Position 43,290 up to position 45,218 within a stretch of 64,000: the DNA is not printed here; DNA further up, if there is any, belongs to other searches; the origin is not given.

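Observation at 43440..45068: Pentapeptide-repeat protein with a hyper-charged 12-aa tandem-repeat (VNTR) array. Candidate host-directed effector.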

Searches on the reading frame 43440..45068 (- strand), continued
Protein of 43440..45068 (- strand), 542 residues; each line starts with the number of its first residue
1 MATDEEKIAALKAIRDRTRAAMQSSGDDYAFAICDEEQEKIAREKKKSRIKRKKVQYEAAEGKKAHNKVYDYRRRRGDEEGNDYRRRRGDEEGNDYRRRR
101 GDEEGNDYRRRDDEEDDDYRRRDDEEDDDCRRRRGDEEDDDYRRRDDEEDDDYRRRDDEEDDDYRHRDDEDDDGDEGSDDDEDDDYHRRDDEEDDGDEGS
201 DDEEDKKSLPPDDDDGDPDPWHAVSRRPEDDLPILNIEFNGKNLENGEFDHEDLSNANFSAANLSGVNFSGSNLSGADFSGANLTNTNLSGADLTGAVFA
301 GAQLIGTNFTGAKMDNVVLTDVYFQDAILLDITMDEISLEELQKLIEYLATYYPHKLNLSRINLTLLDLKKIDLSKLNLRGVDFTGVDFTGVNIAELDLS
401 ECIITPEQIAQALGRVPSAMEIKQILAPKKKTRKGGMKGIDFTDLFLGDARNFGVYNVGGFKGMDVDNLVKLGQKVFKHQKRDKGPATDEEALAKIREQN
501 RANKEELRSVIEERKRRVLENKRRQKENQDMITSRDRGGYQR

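Call 40: predict_structure(alignment_id=A2)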
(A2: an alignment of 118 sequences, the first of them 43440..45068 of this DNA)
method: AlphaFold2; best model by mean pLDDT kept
length: 542 residues; sequences in the alignment: 118
mean_pLDDT: 71.2   pTM: 0.50
mean pLDDT of the five models: 71.2, 70.6, 69.6, 69.3, 68.9
residues with pLDDT >= 90: 180; 70-90: 110; 50-70: 115; < 50: 137
segments of 3 or more residues with pLDDT < 50: 26-34, 87-90, 92-158, 160-167, 180-186, 188-192, 194-200, 205-208, 221-227, 540-542
pLDDT, mean of each block of 10 residues (from residue 1): 69 88 60 65 91 88 72 62 50 45 41 43 44 43 44 45 46 49 48 46 49 50 46 66 90 95 96 97 97 97 96 96 92 94 93 91 91 92 93 90 93 93 88 56 56 54 68 70 56 74 80 83 75 55 45
secondary structure, 60 per line:
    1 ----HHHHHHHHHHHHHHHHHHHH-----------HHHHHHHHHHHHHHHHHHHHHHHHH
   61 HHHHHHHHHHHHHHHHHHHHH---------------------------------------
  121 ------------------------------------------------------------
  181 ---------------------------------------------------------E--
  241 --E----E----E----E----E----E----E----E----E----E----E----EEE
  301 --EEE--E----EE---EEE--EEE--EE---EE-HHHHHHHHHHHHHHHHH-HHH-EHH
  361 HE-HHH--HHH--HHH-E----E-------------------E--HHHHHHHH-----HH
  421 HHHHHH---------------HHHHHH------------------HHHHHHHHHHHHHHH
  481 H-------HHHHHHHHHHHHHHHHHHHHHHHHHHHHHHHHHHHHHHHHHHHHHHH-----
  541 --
elements in order: H5-24 H36-81 E298-300 E303-305 E318-320 E323-325 H336-352 H406-413 H419-426 H442-447 H466-481 H489-535
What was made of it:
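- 44997..45056 (-): Conserved N-terminal helix (aa 5-24, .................). AF2 helix 5-24 (call 40).
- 44064..44366 (-): Pentapeptide-repeat block 1 (aa about 235-335). AF2 pLDDT 90-97 (call 40).
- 44013..44063 (-): Alpha-helical insert (aa 336-352, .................). AF2 helix 336-352 (call 40).
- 43443..43604 (-): Basic coiled-coil tail with an Arg-rich C-terminus (.............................). AF2 helix 489-535 (call 40).
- On Pentapeptide-repeat proteins (Pfam PF00805): AF2 pLDDT above 90 over aa 235-430 (call 40).
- Checked: The AF2 model has pLDDT >90 over aa 235-430, with a helix at 336-352 splitting two repeat blocks (call 40).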

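Call 43: search_protein_families(library=pfam, proteins=[L083:59-1891:+, L083:6356-7693:+, L083:1965-3791:+, L083:3766-6291:+], max_evalue=0.05)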
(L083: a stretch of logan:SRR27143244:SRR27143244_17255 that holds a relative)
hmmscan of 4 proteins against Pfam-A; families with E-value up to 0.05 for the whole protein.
L083:59-1891:+ (610 aa): 3 families
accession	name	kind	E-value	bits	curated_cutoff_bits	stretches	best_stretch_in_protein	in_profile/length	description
PF05036.18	SPOR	-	0.00019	22.1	21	1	539-609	7-74/76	SPOR domain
PF01234.23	NNMT_PNMT_TEMT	-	0.0026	17.4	25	0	74-133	122-181/261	NNMT/PNMT/TEMT family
PF02321.23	OEP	-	0.0081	16.4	22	1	336-429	94-187/187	Outer membrane efflux protein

L083:6356-7693:+ (445 aa): 2 families
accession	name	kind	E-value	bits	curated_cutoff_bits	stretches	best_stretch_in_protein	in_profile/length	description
PF10070.14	DabA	-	0.011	14.7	25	1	154-253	133-234/747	Probable inorganic carbon transporter subunit DabA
PF21263.2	Acyl-CoA-dh_C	-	0.05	14.4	27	0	190-239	10-59/96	Acyl-CoA dehydrogenase, C-terminal domain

L083:1965-3791:+ (608 aa): 6 families
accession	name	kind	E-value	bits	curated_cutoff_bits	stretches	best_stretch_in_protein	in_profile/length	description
PF00805.28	Pentapeptide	-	4.5e-42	141.6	20.2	4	100-139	1-40/40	Pentapeptide repeats (8 copies)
PF13599.13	Pentapeptide_4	-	2.2e-23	82.5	38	3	91-165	2-76/78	Pentapeptide repeat region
PF13576.12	Pentapeptide_3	-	6.8e-15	55.5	27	2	100-140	4-47/48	Pentapeptide repeats (9 copies)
PF25296.1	Decapeptide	-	1.2e-06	28.7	45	1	87-148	12-73/74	Decapeptide repeat region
PF17621.7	DUF5508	-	0.00023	20.9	27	0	195-237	126-165/263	Family of unknown function (DUF5508)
PF00560.39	LRR_1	-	0.018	15.4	20.6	0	101-116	1-16/23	Leucine Rich Repeat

L083:3766-6291:+ (841 aa): 3 families
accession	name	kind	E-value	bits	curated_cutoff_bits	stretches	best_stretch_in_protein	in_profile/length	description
PF02534.20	T4SS-DNA_transf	-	3.8e-14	52.8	20.1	2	411-605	192-387/468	Type IV secretory system Conjugative DNA transfer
PF12696.13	TraG-D_C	-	4.3e-07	30.3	22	1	522-607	1-86/126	TraM recognition site of TraD and TraG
PF10412.15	TrwB_AAD_bind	-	0.00073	19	20.5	1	513-601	236-324/387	Type IV secretion-system coupling protein DNA-binding domain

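Call 44: search_protein_families(library=padloc, proteins=[window:43440-45068:-, L049:6066-8423:+, L049:3093-4847:+, L083:6356-7693:+], max_evalue=0.01)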
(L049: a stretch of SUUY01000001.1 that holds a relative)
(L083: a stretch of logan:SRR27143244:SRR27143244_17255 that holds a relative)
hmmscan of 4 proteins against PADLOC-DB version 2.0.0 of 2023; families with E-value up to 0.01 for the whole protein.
window:43440-45068:- (542 aa): 0 families

L049:6066-8423:+ (785 aa): 1 family
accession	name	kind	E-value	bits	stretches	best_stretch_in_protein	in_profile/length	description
PDLC04140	mad8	-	2.9e-05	21.8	0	159-199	24-67/314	mads_8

L049:3093-4847:+ (584 aa): 0 families

L083:6356-7693:+ (445 aa): 0 families

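Call 45: fold_search(model_id=the predicted structure, library=pdb)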
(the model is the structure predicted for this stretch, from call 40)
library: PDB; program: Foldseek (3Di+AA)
matches with E <= 10: 258; with E <= 0.001: 56
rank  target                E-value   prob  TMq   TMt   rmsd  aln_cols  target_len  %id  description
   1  2f3l                  3.0e-08  1.00  0.14  0.48   6.9       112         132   28  Crystal Structure of a Lumenal Rfr-domain protein (Contig83.1_1_243_746) from Cyanothece sp. 51142 at 2.1 Angstrom resol (released 2006-11-07)
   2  2g0y                  2.1e-07  1.00  0.14  0.48   6.8       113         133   28  Crystal Structure of a Lumenal Pentapeptide Repeat Protein from Cyanothece sp 51142 at 2.3 Angstrom Resolution. Tetragon (released 2006-11-07)
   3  5dns_A                7.1e-07  1.00  0.09  0.17  11.0       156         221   26  t1428 loop variant in P3221 (released 2016-09-28)
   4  5dqa_C                1.8e-06  1.00  0.08  0.17  12.1       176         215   24  t3284 loop variant of beta1 (released 2016-08-31)
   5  5dqa_A                1.9e-06  1.00  0.08  0.16  12.0       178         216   24  t3284 loop variant of beta1 (released 2016-08-31)
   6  4yei_A                2.3e-06  1.00  0.12  0.27   9.9       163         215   24  Beta1mut synthetic solenoid protein (released 2016-03-09)
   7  5di5                  2.5e-06  1.00  0.12  0.27   6.9       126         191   31  beta1 t801 loop variant in P3221 (released 2016-08-31)
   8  2o6w                  3.6e-06  1.00  0.09  0.26  10.1       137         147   25  Crystal Structure of a Pentapeptide Repeat Protein (Rfr23) from the cyanobacterium Cyanothece 51142 (released 2007-12-18)
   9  4yc5                  4.6e-06  1.00  0.10  0.18  10.0       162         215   25  Beta1 synthetic solenoid protein (released 2016-03-09)
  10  4ycq                  7.4e-06  1.00  0.08  0.19  12.5       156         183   25  Beta1 synthetic solenoid protein (released 2016-03-09)
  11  3nb2_A                7.8e-06  1.00  0.17  0.15  10.4       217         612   16  Crystal structure of E. coli O157:H7 effector protein NleL (released 2010-10-27)
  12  2j8k                  8.2e-06  1.00  0.15  0.40   4.9       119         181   26  Structure of the fusion of NP275 and NP276, pentapeptide repeat proteins from Nostoc punctiforme (released 2006-12-07)
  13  5dns_B                8.6e-06  1.00  0.08  0.16  11.2       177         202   24  t1428 loop variant in P3221 (released 2016-09-28)
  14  2bm5_A                1.1e-05  1.00  0.11  0.28   8.7       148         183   20  The Structure of MfpA (Rv3361c, P21 Crystal form). The Pentapeptide Repeat Protein from Mycobacterium tuberculosis Fol (released 2005-06-07)
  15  2bm5_B                1.2e-05  1.00  0.17  0.49  10.4       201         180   22  The Structure of MfpA (Rv3361c, P21 Crystal form). The Pentapeptide Repeat Protein from Mycobacterium tuberculosis Fol (released 2005-06-07)
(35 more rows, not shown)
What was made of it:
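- On Pentapeptide-repeat proteins (Pfam PF00805): Foldseek top hits are all PRP structures (call 45).
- Tried and rejected: Foldseek of the PRP model gave generic PRP hits and nothing for the C-terminal module (call 45).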

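Call 56: search_solved_structures(query=A3, max_evalue=0.01)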
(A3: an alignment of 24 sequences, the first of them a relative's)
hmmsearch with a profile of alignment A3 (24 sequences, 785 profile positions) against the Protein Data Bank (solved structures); distinct sequences matched with E-value up to 0.01: 0.

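Call 60: predict_structure(alignment_id=A3)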
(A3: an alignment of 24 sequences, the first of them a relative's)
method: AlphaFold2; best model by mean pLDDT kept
length: 785 residues; sequences in the alignment: 24
mean_pLDDT: 77.7   pTM: 0.72
mean pLDDT of the five models: 77.7, 77.5, 75.1, 75.0, 74.1
residues with pLDDT >= 90: 153; 70-90: 460; 50-70: 89; < 50: 83
segments of 3 or more residues with pLDDT < 50: 1-11, 599-610, 629-632, 729-733, 736-785
pLDDT, mean of each block of 10 residues (from residue 1): 38 62 80 79 71 63 73 80 84 81 81 68 73 88 90 91 91 89 94 90 95 92 84 90 83 87 64 79 93 91 84 84 86 82 74 87 88 88 61 82 87 86 80 85 86 87 88 92 83 88 70 89 79 89 91 85 87 86 84 57 40 65 66 67 83 92 94 87 76 82 68 76 63 47 42 41 41 35 34
secondary structure, 60 per line:
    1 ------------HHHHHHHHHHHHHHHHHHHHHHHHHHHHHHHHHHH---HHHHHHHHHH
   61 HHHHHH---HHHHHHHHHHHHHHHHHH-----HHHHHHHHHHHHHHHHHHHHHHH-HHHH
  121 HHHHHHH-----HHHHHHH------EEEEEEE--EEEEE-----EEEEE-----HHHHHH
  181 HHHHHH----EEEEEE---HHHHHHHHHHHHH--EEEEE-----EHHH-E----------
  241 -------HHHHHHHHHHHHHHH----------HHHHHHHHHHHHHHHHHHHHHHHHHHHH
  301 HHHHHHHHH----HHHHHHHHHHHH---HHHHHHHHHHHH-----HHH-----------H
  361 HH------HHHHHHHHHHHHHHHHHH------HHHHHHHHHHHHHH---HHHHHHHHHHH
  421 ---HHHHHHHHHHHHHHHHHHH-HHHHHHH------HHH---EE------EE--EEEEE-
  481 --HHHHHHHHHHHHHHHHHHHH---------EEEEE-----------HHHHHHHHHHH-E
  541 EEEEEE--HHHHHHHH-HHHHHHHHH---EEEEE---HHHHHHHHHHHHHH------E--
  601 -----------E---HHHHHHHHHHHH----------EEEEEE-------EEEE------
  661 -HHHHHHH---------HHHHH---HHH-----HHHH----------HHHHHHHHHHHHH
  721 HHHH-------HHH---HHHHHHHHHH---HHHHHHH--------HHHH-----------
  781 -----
elements in order (helices of 4 or more, strands of 3 or more residues): H13-47 H51-66 H70-87 H93-115 H117-127 H133-139 E146-152 E155-159 E165-169 H175-186 E191-196 H200-212 E215-219 H248-262 H273-309 H314-325 H329-340 H369-386 H393-406 H410-420 H424-442 H444-450 E475-479 H483-502 E512-516 H528-538 E540-546 H549-556 H558-566 E570-574 H578-591 H616-627 E638-643 E651-654 H662-668 H678-682 H694-697 H708-724 H738-747 H751-757 H766-769

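Call 63: fold_search(model_id=the predicted structure, library=pdb)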
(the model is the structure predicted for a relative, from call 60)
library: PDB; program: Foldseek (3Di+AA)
matches with E <= 10: 255; with E <= 0.001: 55
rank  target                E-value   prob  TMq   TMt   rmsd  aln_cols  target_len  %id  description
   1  8dol_A                1.4e-12  1.00  0.43  0.61  17.1       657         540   12  Mechanism of regulation of the Helicobacter pylori Cagbeta ATPase by CagZ (released 2023-02-15)
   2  8dol_D                2.8e-12  1.00  0.44  0.63  16.3       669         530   12  Mechanism of regulation of the Helicobacter pylori Cagbeta ATPase by CagZ (released 2023-02-15)
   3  8dol_B                1.3e-11  1.00  0.40  0.61  16.0       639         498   12  Mechanism of regulation of the Helicobacter pylori Cagbeta ATPase by CagZ (released 2023-02-15)
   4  8dol_C                1.5e-11  1.00  0.42  0.63  16.2       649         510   12  Mechanism of regulation of the Helicobacter pylori Cagbeta ATPase by CagZ (released 2023-02-15)
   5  8dol_F                5.9e-11  1.00  0.43  0.62  17.2       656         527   12  Mechanism of regulation of the Helicobacter pylori Cagbeta ATPase by CagZ (released 2023-02-15)
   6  6sz9_A                7.5e-07  1.00  0.31  0.47   8.1       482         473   14  Type IV Coupling Complex (T4CC) from L. pneumophila. (released 2020-05-13)
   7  1e9s_I                8.7e-07  1.00  0.28  0.48   9.3       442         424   12  Bacterial conjugative coupling protein TrwBdeltaN70. Unbound monoclinic form. (released 2001-02-06)
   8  1e9s_F                1.3e-06  1.00  0.33  0.57   6.5       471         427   14  Bacterial conjugative coupling protein TrwBdeltaN70. Unbound monoclinic form. (released 2001-02-06)
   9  1e9r_G                1.8e-06  1.00  0.34  0.60   6.3       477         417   11  Bacterial conjugative coupling protein TrwBdeltaN70. Trigonal form in complex with sulphate. (released 2001-02-06)
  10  1e9s_M                1.9e-06  1.00  0.34  0.58   6.3       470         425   13  Bacterial conjugative coupling protein TrwBdeltaN70. Unbound monoclinic form. (released 2001-02-06)
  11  1e9s_L                2.1e-06  1.00  0.34  0.58  10.0       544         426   11  Bacterial conjugative coupling protein TrwBdeltaN70. Unbound monoclinic form. (released 2001-02-06)
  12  1gl7_A                2.2e-06  1.00  0.38  0.66   7.1       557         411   11  Plasmid coupling protein TrwB in complex with the non-hydrolisable ATP-analogue ADPNP. (released 2002-05-16)
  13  1e9r_B                2.4e-06  1.00  0.37  0.64   7.7       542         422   12  Bacterial conjugative coupling protein TrwBdeltaN70. Trigonal form in complex with sulphate. (released 2001-02-06)
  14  1e9r_F                2.5e-06  1.00  0.38  0.66   7.1       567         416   12  Bacterial conjugative coupling protein TrwBdeltaN70. Trigonal form in complex with sulphate. (released 2001-02-06)
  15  1gl7_G                2.6e-06  1.00  0.36  0.64   7.8       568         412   12  Plasmid coupling protein TrwB in complex with the non-hydrolisable ATP-analogue ADPNP. (released 2002-05-16)
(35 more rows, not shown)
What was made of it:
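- Closest known: CagZ-Cagbeta of Helicobacter pylori. Same: Cagbeta is the best structural match of the relatives' T4CP model (call 63).
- The AF2 model's best structural matches are Cagbeta, DotL and TrwB (calls 60, 63).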

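Call 64: find_related_loci(query=A3, collection=metagenome_contigs, flank=4000)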
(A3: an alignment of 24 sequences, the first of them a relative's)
Query A3 (785 aa) in metagenome_contigs; peptide patterns used: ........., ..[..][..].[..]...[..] (x = any residue, [..] = any of these).
152 stretches matched a pattern; 70 encode a relative of the query (tblastn E <= 1e-3); 70 distinct loci.
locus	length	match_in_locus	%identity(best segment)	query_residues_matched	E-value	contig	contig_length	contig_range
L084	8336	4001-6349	52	1-784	0e+0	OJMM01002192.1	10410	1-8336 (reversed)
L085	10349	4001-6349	52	1-784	0e+0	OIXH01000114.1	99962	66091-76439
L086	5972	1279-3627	52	1-784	0e+0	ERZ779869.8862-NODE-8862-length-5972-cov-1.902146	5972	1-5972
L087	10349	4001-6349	52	1-784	0e+0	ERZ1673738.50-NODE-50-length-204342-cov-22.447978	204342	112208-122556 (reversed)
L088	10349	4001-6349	52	1-784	0e+0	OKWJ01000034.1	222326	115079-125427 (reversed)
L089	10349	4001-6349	52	1-784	0e+0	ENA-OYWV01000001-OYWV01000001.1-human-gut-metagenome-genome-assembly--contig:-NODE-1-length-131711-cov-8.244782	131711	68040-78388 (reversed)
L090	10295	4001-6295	49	1-784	0e+0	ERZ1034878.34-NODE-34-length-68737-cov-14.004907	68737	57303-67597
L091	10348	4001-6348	53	1-784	0e+0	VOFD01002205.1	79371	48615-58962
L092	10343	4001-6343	40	5-781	0e+0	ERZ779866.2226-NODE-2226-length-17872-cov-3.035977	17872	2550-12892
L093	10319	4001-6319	41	7-781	0e+0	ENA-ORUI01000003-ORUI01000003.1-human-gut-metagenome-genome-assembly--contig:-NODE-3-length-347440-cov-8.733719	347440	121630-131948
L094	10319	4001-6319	41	7-781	0e+0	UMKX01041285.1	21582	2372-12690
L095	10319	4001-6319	41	7-781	0e+0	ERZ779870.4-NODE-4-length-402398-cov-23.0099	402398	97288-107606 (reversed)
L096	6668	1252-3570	41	7-781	0e+0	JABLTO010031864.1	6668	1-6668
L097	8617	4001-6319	41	7-781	0e+0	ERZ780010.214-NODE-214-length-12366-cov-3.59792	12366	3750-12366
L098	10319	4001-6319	41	7-781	0e+0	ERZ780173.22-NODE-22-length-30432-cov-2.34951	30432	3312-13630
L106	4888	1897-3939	43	94-781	0e+0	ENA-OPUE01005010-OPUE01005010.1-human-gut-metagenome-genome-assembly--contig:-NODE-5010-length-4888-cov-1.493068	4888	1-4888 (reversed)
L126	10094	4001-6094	32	23-708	1e-95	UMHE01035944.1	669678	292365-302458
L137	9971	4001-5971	29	29-670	5e-78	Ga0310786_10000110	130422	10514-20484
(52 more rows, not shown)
